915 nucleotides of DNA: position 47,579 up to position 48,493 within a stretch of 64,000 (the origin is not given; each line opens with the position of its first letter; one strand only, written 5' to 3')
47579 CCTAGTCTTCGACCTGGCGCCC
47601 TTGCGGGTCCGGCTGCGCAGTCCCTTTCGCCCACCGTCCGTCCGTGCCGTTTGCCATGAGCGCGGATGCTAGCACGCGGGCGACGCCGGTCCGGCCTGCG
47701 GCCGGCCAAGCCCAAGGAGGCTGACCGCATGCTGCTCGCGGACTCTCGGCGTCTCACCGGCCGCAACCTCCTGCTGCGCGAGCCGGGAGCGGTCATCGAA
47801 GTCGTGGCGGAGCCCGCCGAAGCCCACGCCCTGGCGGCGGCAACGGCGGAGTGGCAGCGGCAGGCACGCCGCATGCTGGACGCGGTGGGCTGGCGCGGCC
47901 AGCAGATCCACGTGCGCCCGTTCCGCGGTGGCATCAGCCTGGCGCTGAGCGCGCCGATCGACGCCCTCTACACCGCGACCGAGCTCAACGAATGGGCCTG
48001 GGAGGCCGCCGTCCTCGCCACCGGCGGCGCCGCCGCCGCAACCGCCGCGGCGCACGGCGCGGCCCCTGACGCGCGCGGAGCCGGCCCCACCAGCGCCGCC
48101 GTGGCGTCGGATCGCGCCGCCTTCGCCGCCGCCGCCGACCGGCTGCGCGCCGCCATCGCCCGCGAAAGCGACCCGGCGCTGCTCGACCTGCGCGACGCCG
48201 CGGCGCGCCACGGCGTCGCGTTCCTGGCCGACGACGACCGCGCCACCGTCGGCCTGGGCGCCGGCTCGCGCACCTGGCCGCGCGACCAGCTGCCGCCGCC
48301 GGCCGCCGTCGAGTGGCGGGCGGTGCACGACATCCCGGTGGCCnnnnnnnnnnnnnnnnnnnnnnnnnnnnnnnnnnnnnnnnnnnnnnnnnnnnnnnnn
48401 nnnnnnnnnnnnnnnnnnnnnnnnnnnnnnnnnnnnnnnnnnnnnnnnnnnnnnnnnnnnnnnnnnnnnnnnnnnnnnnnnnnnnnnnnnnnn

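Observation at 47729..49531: CphA paralog retaining N and Mur-ligase (M) domains but lacking the ATP-grasp (G) domain, divergent from cphB-cphA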

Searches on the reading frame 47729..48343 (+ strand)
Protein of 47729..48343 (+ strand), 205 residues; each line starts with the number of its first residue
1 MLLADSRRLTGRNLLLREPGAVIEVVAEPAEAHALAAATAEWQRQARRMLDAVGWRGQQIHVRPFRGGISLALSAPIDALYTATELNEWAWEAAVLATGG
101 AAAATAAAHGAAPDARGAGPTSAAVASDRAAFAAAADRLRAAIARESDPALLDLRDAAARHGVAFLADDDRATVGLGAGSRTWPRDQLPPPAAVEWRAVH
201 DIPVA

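Call 36: find_related_loci(query=A3, collection=genome_contigs, flank=10000)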
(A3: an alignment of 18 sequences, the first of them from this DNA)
Query A3 (205 aa) in genome_contigs; peptide patterns used: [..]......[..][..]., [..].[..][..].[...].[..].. (x = any residue, [..] = any of these).
599 stretches matched a pattern (row limit reached: there are more); 478 encode a relative of the query (tblastn E <= 1e-3); the best 80 are kept; 80 distinct loci.
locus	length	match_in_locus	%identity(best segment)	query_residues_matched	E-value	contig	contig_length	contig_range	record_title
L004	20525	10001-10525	56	1-204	3e-58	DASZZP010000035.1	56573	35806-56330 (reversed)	MAG TPA_asm: Thermoanaerobaculia bacterium isolate SMAG_U6239 k141_1956, whole genome shotgun sequence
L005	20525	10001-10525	53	1-204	6e-55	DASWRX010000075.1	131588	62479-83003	MAG TPA_asm: Thermoanaerobaculia bacterium isolate SMAG_U3534 k141_1013968, whole genome shotgun sequence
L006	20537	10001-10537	58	1-205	5e-53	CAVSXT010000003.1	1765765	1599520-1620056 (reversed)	MAG: uncultured Acidobacteriota bacterium isolate MFD05521.bin.1.4 genome assembly, contig: contig_20018, whole genome s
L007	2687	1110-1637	55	1-204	5e-53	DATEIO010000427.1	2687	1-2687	MAG TPA_asm: Thermoanaerobaculia bacterium isolate SMAG_U8840 k141_618826, whole genome shotgun sequence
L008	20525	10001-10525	53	1-204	3e-52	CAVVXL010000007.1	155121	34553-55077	MAG: uncultured Acidobacteriota bacterium isolate MFD04580.bin.1.42 genome assembly, contig: contig_22500, whole genome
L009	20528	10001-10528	52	1-205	4e-51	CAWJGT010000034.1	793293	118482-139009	MAG: uncultured Holophagales bacterium isolate MFD04935.bin.1.7 genome assembly, contig: contig_7296, whole genome shotg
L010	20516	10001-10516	52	1-204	6e-51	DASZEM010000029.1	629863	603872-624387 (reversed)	MAG TPA_asm: Thermoanaerobaculia bacterium isolate SMAG_U6494 k141_624244, whole genome shotgun sequence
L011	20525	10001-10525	51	1-204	1e-50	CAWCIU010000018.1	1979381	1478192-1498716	MAG: uncultured Acidobacteriota bacterium isolate MFD04580.bin.1.152 genome assembly, contig: contig_8489, whole genome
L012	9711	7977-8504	50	3-205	3e-50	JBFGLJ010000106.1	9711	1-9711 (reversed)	MAG: Gemmatimonadales bacterium isolate Mix_sand03.2021.01.D.80 k141_1438239_length_9711_cov_13.0017, whole genome shotg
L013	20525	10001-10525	52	1-204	5e-50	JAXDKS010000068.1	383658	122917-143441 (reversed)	MAG: Acidobacteriota bacterium isolate BP_60 scaffold_2357706, whole genome shotgun sequence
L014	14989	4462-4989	50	1-205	9e-50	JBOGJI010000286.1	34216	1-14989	MAG: Thermoanaerobaculia bacterium isolate M3-S_maxbin2.bin.168_sub k127_1076870, whole genome shotgun sequence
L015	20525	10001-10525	50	1-204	1e-49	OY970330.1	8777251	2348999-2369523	MAG: Thermoanaerobaculaceae bacterium isolate MFD05537.bin.c.1 genome assembly, chromosome: 1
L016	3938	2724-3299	56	1-205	5e-49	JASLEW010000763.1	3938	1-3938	MAG: Thermoanaerobaculia bacterium isolate SHSU.bins.256 k141_13653455, whole genome shotgun sequence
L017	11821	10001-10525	51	1-204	9e-49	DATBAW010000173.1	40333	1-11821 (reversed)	MAG TPA_asm: Thermoanaerobaculia bacterium isolate SMAG_U5742 k141_4077560, whole genome shotgun sequence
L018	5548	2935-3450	48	2-202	8e-49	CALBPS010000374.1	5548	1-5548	MAG TPA_asm: uncultured Gemmatimonadetes bacterium isolate DRR093004_bin.87_CONCOCT_v1.1_MAG genome assembly, contig: ER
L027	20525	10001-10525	56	5-204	2e-47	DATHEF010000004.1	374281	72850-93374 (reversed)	MAG TPA_asm: Thermoanaerobaculia bacterium isolate SMAG_U12414 k141_188332, whole genome shotgun sequence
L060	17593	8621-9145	43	1-204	2e-44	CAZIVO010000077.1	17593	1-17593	MAG TPA_asm: uncultured candidatus Brocadiaceae bacterium isolate SRP260945_co1_499 genome assembly, contig: NODE_5110_l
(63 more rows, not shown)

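Call 43: predict_structure(alignment_id=A3)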
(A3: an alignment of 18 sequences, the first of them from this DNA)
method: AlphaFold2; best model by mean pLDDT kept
length: 205 residues; sequences in the alignment: 18
mean_pLDDT: 88.1   pTM: 0.79
mean pLDDT of the five models: 88.1, 87.6, 87.3, 86.1, 86.1
residues with pLDDT >= 90: 151; 70-90: 24; 50-70: 19; < 50: 11
segments of 3 or more residues with pLDDT < 50: 102-107
pLDDT, mean of each block of 10 residues (from residue 1): 91 92 95 94 98 97 96 96 96 89 49 54 71 96 94 95 91 92 97 94 57
secondary structure, 60 per line:
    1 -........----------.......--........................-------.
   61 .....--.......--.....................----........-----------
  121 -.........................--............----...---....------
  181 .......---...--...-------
elements in order: E2-9 E20-26 H29-52 E60-65 E68-74 H77-97 H102-109 H122-146 H149-160 E165-167 E171-174 E181-184

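Call 54: search_protein_representatives(alignment_id=A3)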
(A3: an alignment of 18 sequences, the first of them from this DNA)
Query: 18 sequences, 179 profile positions. Proteins with E-value up to 0.001 (for the whole library): 806; up to 1e-10: 576; up to 1e-30: 204. The best 150 are listed.
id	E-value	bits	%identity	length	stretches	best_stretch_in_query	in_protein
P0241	2.5e-77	275.1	-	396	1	1-179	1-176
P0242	8.9e-71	253.8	-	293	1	1-179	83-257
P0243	1.1e-65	237.2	-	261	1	1-178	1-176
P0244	4.1e-63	228.8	-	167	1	1-171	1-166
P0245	9.9e-63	227.6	-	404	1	1-178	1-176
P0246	1.4e-61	223.9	-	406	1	11-179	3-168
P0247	3.5e-60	219.3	-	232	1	1-173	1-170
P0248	4.3e-60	219.0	-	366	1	1-179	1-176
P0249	4.8e-60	218.8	-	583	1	2-178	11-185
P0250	5.3e-60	218.7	-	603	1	1-178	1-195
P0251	4.2e-59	215.7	-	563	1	1-177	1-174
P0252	1.4e-58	214.0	-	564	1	1-179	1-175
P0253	1.7e-58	213.8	-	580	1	4-179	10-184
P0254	4.5e-58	212.4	-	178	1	1-178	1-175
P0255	5.2e-58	212.2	-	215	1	1-179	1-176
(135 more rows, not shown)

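Call 65: search_protein_families(library=ncbifam, proteins=[L060:3758-4927:+, L027:15731-16699:+], max_evalue=0.001)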
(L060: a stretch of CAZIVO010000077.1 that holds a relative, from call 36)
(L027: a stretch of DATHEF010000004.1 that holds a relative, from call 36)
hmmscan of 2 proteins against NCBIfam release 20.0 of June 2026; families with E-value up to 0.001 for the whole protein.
L060:3758-4927:+ (390 aa): 36 families (the best 25 are shown)
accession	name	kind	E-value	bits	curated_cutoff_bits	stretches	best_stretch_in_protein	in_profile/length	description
TIGR01975.1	isoAsp_dipep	equivalog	2.8e-115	385.6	331.25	1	2-386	1-389/389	beta-aspartyl-peptidase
TIGR03178.1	allantoinase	equivalog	2e-15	56.6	357.85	2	281-363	304-389/441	allantoinase AllB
NF006689.0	PRK09237.1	equivalog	6.7e-15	54.5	371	1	309-363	287-341/383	amidohydrolase/deacetylase family metallohydrolase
NF004839.0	PRK06189.1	equivalog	1.2e-10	40.6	631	1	281-363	309-395/451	allantoinase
NF006559.0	PRK09060.1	equivalog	1.7e-09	36.5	482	1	307-362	329-385/444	dihydroorotase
TIGR02318.1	phosphono_phnM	equivalog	1.8e-09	37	390.55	1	318-370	315-372/376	phosphonate metabolism protein PhnM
TIGR01224.1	hutI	equivalog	5.3e-09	35.4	298.15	1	20-67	5-51/377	imidazolonepropionase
TIGR03583.1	EF_0837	hypoth_equivalog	6.1e-09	35.4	432.15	1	309-364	281-336/365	amidohydrolase/deacetylase family metallohydrolase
TIGR00857.1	pyrC_multi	subfamily_domain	1.4e-08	34.2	279.05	1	311-359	320-369/412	dihydroorotase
NF005759.0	PRK07583.1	equivalog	1.9e-08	33.4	403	0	321-358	360-397/438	cytosine deaminase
NF011990.0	PRK15446.2-6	subfamily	2e-08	33.4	233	1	307-371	312-380/390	alpha-D-ribose 1-methylphosphonate 5-triphosphate diphosphatase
NF002668.0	PRK02382.1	equivalog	3.7e-08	32.5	452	1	321-361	334-374/436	dihydroorotase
NF058538.1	ergo_util_ErtD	equivalog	5.3e-08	32.1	600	1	307-366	336-396/446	hydantoin-5-propionate amidohydrolase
NF009941.0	PRK13404.1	subfamily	6e-08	31.8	647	0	322-364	366-409/478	dihydropyrimidinase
NF011987.0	PRK15446.2-3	subfamily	9.5e-08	31.2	253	1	306-374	312-384/395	alpha-D-ribose 1-methylphosphonate 5-triphosphate diphosphatase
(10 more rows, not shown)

L027:15731-16699:+ (323 aa): 0 families

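Call 74: find_homologous_proteins(query=A4, max_evalue=1e-30)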
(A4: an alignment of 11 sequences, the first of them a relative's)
Query A4 (11 sequences) (571 aa, profile of the alignment): 7640 proteins with E <= 1e-30 among 8000 candidates; the best 120 are listed.
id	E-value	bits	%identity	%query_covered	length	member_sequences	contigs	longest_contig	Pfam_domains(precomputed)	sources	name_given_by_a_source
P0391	8.3e-269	911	51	97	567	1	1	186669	PF02875.27,PF08245.19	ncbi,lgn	-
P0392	4.5e-264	895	54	97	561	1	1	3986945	PF02875.27,PF08245.19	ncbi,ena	-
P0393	6.2e-263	892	48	98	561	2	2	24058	PF02875.27,PF08245.19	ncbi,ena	-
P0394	1.3e-262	890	50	98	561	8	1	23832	PF02875.27,PF08245.19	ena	-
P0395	1.6e-262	890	51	99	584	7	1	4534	PF02875.27,PF08245.19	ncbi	-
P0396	1.8e-262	890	51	99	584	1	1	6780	PF02875.27,PF08245.19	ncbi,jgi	-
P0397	1.3e-261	887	51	99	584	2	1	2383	PF02875.27,PF08245.19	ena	-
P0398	6.4e-260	882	49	94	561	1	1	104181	PF02875.27,PF08245.19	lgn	-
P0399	1.6e-259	880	49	94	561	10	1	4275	PF02875.27,PF08245.19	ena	-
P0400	1.7e-258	877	52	97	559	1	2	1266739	PF02875.27,PF08245.19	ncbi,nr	ncbi:MAG: Mur ligase [Planctomycetes bacterium]|nr:Mur ligase [Planctomycetota bacterium] MCB9903023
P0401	3.4e-258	876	51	99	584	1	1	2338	PF02875.27,PF08245.19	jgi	-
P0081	4.8e-258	875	57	99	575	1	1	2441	PF02875.27,PF08245.19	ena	-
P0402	5.5e-258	875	49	94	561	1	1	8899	PF02875.27,PF08245.19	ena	-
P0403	1.1e-257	874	51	99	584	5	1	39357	PF02875.27,PF08245.19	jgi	jgi:cyanophycin synthetase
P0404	1.2e-256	871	52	99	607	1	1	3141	PF02875.27,PF08245.19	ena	-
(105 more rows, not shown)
